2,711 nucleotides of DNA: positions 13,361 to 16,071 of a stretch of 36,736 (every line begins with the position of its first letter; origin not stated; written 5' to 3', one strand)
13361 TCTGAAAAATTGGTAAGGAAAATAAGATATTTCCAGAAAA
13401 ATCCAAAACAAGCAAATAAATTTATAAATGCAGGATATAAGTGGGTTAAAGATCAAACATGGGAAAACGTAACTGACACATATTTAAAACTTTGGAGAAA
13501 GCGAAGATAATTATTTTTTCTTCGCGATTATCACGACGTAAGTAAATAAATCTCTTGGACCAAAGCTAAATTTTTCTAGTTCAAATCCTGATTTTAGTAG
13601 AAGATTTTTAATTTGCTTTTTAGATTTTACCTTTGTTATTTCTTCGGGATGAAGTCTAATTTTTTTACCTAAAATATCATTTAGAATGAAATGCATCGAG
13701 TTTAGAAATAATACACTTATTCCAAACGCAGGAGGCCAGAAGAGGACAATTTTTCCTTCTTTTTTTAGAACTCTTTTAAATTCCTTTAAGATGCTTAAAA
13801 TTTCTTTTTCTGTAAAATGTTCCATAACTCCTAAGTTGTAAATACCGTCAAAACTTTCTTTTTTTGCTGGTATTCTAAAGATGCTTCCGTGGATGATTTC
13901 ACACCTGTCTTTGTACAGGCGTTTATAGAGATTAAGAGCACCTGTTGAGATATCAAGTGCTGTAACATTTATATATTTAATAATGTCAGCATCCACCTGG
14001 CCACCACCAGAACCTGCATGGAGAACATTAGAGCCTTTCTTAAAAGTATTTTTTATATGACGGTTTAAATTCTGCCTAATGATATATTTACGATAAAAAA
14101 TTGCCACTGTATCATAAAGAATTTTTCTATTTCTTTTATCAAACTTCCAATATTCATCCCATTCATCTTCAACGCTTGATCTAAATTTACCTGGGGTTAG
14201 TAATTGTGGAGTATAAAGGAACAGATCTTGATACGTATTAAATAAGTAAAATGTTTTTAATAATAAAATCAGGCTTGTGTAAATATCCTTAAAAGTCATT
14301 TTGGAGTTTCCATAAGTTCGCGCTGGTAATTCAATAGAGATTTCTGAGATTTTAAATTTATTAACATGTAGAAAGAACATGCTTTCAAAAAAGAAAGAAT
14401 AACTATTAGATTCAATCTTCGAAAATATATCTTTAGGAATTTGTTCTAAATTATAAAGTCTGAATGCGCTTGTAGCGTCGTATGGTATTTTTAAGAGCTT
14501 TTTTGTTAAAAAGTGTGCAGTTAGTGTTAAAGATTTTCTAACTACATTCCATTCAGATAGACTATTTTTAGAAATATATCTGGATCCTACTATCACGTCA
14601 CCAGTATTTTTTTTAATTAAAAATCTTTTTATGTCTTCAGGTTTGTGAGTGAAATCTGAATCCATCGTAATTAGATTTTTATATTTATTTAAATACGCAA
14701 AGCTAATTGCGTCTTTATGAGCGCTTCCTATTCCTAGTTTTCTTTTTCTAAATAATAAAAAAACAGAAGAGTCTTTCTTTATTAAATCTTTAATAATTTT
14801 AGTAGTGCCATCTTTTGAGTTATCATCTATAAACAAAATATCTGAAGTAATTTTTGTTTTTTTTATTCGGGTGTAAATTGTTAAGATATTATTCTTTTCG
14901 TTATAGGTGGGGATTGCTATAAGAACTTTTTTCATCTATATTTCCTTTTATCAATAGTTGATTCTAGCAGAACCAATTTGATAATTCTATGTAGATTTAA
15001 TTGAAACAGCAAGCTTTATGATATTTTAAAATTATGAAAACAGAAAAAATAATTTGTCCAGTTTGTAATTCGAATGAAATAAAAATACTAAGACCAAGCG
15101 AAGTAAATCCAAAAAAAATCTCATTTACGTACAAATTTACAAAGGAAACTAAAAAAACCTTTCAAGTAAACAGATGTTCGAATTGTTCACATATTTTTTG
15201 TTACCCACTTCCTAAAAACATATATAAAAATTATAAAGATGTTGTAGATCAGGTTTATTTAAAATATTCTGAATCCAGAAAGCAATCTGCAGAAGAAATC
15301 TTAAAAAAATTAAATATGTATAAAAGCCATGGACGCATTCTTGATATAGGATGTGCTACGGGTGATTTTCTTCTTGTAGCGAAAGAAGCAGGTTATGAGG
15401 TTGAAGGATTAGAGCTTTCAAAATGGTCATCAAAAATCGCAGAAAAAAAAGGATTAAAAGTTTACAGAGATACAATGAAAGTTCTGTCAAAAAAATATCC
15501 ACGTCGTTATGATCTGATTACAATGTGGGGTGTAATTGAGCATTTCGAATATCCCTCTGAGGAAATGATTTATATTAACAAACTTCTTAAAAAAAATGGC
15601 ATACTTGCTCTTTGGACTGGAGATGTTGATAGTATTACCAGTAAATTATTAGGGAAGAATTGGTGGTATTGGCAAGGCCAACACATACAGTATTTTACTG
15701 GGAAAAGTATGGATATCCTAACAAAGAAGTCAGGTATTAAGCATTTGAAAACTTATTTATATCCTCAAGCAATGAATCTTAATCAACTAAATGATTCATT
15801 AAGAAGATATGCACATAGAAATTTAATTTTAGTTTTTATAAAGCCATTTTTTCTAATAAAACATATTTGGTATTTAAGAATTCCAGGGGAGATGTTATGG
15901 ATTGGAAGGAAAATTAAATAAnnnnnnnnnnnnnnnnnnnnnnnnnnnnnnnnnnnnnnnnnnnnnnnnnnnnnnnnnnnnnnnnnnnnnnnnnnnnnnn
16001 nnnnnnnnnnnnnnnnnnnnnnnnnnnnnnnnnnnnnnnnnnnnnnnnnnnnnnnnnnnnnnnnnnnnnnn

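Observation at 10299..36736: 26-kb envelope-glycan locus built from repeated 'cytoplasmic GT2 plus polytopic GT-C-like' modules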

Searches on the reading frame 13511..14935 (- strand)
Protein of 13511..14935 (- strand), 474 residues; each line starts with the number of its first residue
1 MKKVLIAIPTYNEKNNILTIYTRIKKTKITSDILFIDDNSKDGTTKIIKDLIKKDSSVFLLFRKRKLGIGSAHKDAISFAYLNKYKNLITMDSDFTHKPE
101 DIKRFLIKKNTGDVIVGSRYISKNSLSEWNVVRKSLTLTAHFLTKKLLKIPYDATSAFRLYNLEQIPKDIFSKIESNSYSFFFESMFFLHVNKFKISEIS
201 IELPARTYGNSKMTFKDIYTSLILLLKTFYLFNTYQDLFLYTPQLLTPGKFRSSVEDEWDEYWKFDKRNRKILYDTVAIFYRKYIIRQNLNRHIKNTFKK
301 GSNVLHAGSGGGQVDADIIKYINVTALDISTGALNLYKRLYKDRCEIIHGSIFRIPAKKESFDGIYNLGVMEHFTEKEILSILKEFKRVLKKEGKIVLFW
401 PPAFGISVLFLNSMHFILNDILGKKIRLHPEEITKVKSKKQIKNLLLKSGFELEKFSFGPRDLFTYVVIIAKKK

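Call 4: search_protein_families(library=pfam, proteins=[window:13511-14935:-], max_evalue=0.01)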
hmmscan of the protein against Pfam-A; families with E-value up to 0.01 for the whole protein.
window:13511-14935:- (474 aa): 6 families
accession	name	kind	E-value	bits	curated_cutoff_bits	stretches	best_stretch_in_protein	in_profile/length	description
PF00535.33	Glycos_transf_2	-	1.7e-20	74.1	23.3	1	6-146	2-144/168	Glycosyl transferase family 2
PF08241.18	Methyltransf_11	-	7.9e-15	55.7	21.2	1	305-398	1-95/95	Methyltransferase domain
PF13649.12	Methyltransf_25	-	1.6e-13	51.6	27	1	304-394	1-97/97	Methyltransferase domain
PF08242.18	Methyltransf_12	-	3.5e-07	31.3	30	1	305-396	1-98/98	Methyltransferase domain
PF13847.12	Methyltransf_31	-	5.9e-07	29.7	27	1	299-397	2-108/145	Methyltransferase domain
PF02353.26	CMAS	-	0.0046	16.8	27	1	295-398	57-164/273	Mycolic acid cyclopropane synthetase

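Call 15: search_protein_families(library=ncbifam, proteins=[window:13511-14935:-], max_evalue=0.01)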
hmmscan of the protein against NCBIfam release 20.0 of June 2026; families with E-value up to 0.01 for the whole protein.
window:13511-14935:- (474 aa): 29 families (the best 25 are shown)
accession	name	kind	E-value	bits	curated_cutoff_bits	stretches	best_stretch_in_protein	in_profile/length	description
NF047588.1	GlcsyltransPgfSStrep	equivalog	6.8e-11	41.9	500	1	3-217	2-209/308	glycosyltransferase PgfS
NF058614.1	PPMAGASynPpgS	equivalog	1.1e-10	41.3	370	1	4-212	2-205/226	polyprenyl-phospho-N-acetylgalactosaminyl synthase PpgS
NF007986.1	PRK10714.1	equivalog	1.8e-10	40.4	529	1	1-218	5-215/316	undecaprenyl-phosphate 4-deoxy-4-formamido-L-arabinose transferase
TIGR04182.1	glyco_TIGR04182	equivalog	8.3e-10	38.5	325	1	4-136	2-128/293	S-layer glycoprotein N-glycosyltransferase AglJ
NF043040.1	corrin_prot_MT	hypoth_equivalog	1e-08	34.9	180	1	289-398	29-147/216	corrinoid protein-associated methyltransferase CpaM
TIGR03937.1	PgaC_IcaA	equivalog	2.7e-08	33.2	422.3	1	2-109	45-149/407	poly-beta-1,6-N-acetyl-D-glucosamine synthase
NF045667.1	MTase_DVU1556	equivalog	7e-07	28.9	155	1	297-398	19-119/213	DVU_1556 family methyltransferase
NF038302.1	EPS_HpsE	equivalog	1.3e-06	27.7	300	1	5-80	4-85/307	hormogonium polysaccharide biosynthesis glycosyltransferase HpsE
NF047683.1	TeichurnBiosyTuaG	equivalog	1.6e-06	27.9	400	1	4-141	8-146/252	teichuronic acid biosynthesis protein TuaG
TIGR02021.1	BchM-ChlM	equivalog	1.9e-06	27.5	158.9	1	285-403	39-158/218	magnesium protoporphyrin IX methyltransferase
TIGR01934.1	MenG_MenH_UbiE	subfamily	5.3e-06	25.9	158.35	1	289-398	30-141/223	ubiquinone/menaquinone biosynthesis methyltransferase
NF053846.1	glyco_with_XrtP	equivalog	2.2e-05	23.3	520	1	8-73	47-115/440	XrtP-associated glycosyltransferase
NF041255.1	mycofact_MftM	equivalog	4.6e-05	22.9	200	1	300-392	139-235/289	mycofactocin oligosaccharide methyltransferase MftM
NF041391.1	DPhHxTase_Halo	equivalog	4.6e-05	22.5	375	1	10-166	3-150/213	dolichyl-phosphate hexose transferase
NF001243.0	PRK00216.1-4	equivalog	7.2e-05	22.2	235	1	278-399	27-152/237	demethylmenaquinone methyltransferase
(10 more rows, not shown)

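Call 17: search_solved_structures(query=window:13511-14935:-, max_evalue=0.01)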
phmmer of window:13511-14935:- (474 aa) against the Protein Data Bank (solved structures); distinct sequences matched with E-value up to 0.01: 11.
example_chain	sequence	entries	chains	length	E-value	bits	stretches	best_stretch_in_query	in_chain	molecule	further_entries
5mlz_A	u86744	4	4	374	1.1e-14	57.7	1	3-222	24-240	Dolichol monophosphate mannose synthase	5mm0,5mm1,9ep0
9bhc_C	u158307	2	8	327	4.4e-08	35.9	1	1-219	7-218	Undecaprenyl-phosphate 4-deoxy-4-formamido-L-arabinose transferase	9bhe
8vxh_A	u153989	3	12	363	5.8e-08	35.5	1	1-219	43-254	Undecaprenyl-phosphate 4-deoxy-4-formamido-L-arabinose transferase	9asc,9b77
9hwj_A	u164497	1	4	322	4.1e-07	32.7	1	1-215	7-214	Undecaprenyl-phosphate 4-deoxy-4-formamido-L-arabinose transferase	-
5eke_A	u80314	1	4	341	1.1e-05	27.9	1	5-120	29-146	Uncharacterized glycosyltransferase sll0501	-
5ekp_C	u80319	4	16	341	1.1e-05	27.9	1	5-120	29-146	Uncharacterized glycosyltransferase sll0501 | Glycosyltransferase sll0501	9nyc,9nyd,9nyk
9nye_A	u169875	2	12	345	1.2e-05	27.9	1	5-120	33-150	Glycosyltransferase sll0501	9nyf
3mgg_A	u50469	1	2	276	0.00027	23.4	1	293-398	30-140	Methyltransferase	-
1ve3_A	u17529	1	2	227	0.0006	22.3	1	295-401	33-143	hypothetical protein PH0226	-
2p8j_A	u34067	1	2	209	0.00082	21.8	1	286-395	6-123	S-adenosylmethionine-dependent methyltransferase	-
3l8d_A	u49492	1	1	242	0.0022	20.4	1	246-396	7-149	Methyltransferase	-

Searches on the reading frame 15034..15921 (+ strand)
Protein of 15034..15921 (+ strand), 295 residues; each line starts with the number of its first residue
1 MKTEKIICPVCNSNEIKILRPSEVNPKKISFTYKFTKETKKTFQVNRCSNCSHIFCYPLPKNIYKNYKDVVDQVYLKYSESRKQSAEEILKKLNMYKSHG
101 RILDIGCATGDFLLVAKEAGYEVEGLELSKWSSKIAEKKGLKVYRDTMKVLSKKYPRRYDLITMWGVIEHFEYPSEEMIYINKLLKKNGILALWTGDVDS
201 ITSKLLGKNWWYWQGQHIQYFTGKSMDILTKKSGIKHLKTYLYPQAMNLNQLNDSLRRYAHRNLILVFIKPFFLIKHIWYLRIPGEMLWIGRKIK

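Call 4: search_protein_families(library=pfam, proteins=[window:15034-15921:+], max_evalue=0.01)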
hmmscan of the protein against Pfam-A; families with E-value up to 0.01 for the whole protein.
window:15034-15921:+ (295 aa): 6 families
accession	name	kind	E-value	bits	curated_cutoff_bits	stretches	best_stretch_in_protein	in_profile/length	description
PF13489.12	Methyltransf_23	-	1.9e-24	86.7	27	1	87-234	10-158/164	Methyltransferase domain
PF08242.18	Methyltransf_12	-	4.5e-10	40.6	30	1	103-191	1-98/98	Methyltransferase domain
PF08241.18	Methyltransf_11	-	1.3e-07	32.6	21.2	1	103-192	1-94/95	Methyltransferase domain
PF13649.12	Methyltransf_25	-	5.8e-07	30.6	27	1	102-189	1-97/97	Methyltransferase domain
PF13847.12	Methyltransf_31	-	4.1e-06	27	27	1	97-197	2-113/145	Methyltransferase domain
PF07021.18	MetW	-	1.8e-05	24.9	21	1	93-176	8-93/193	Methionine biosynthesis protein MetW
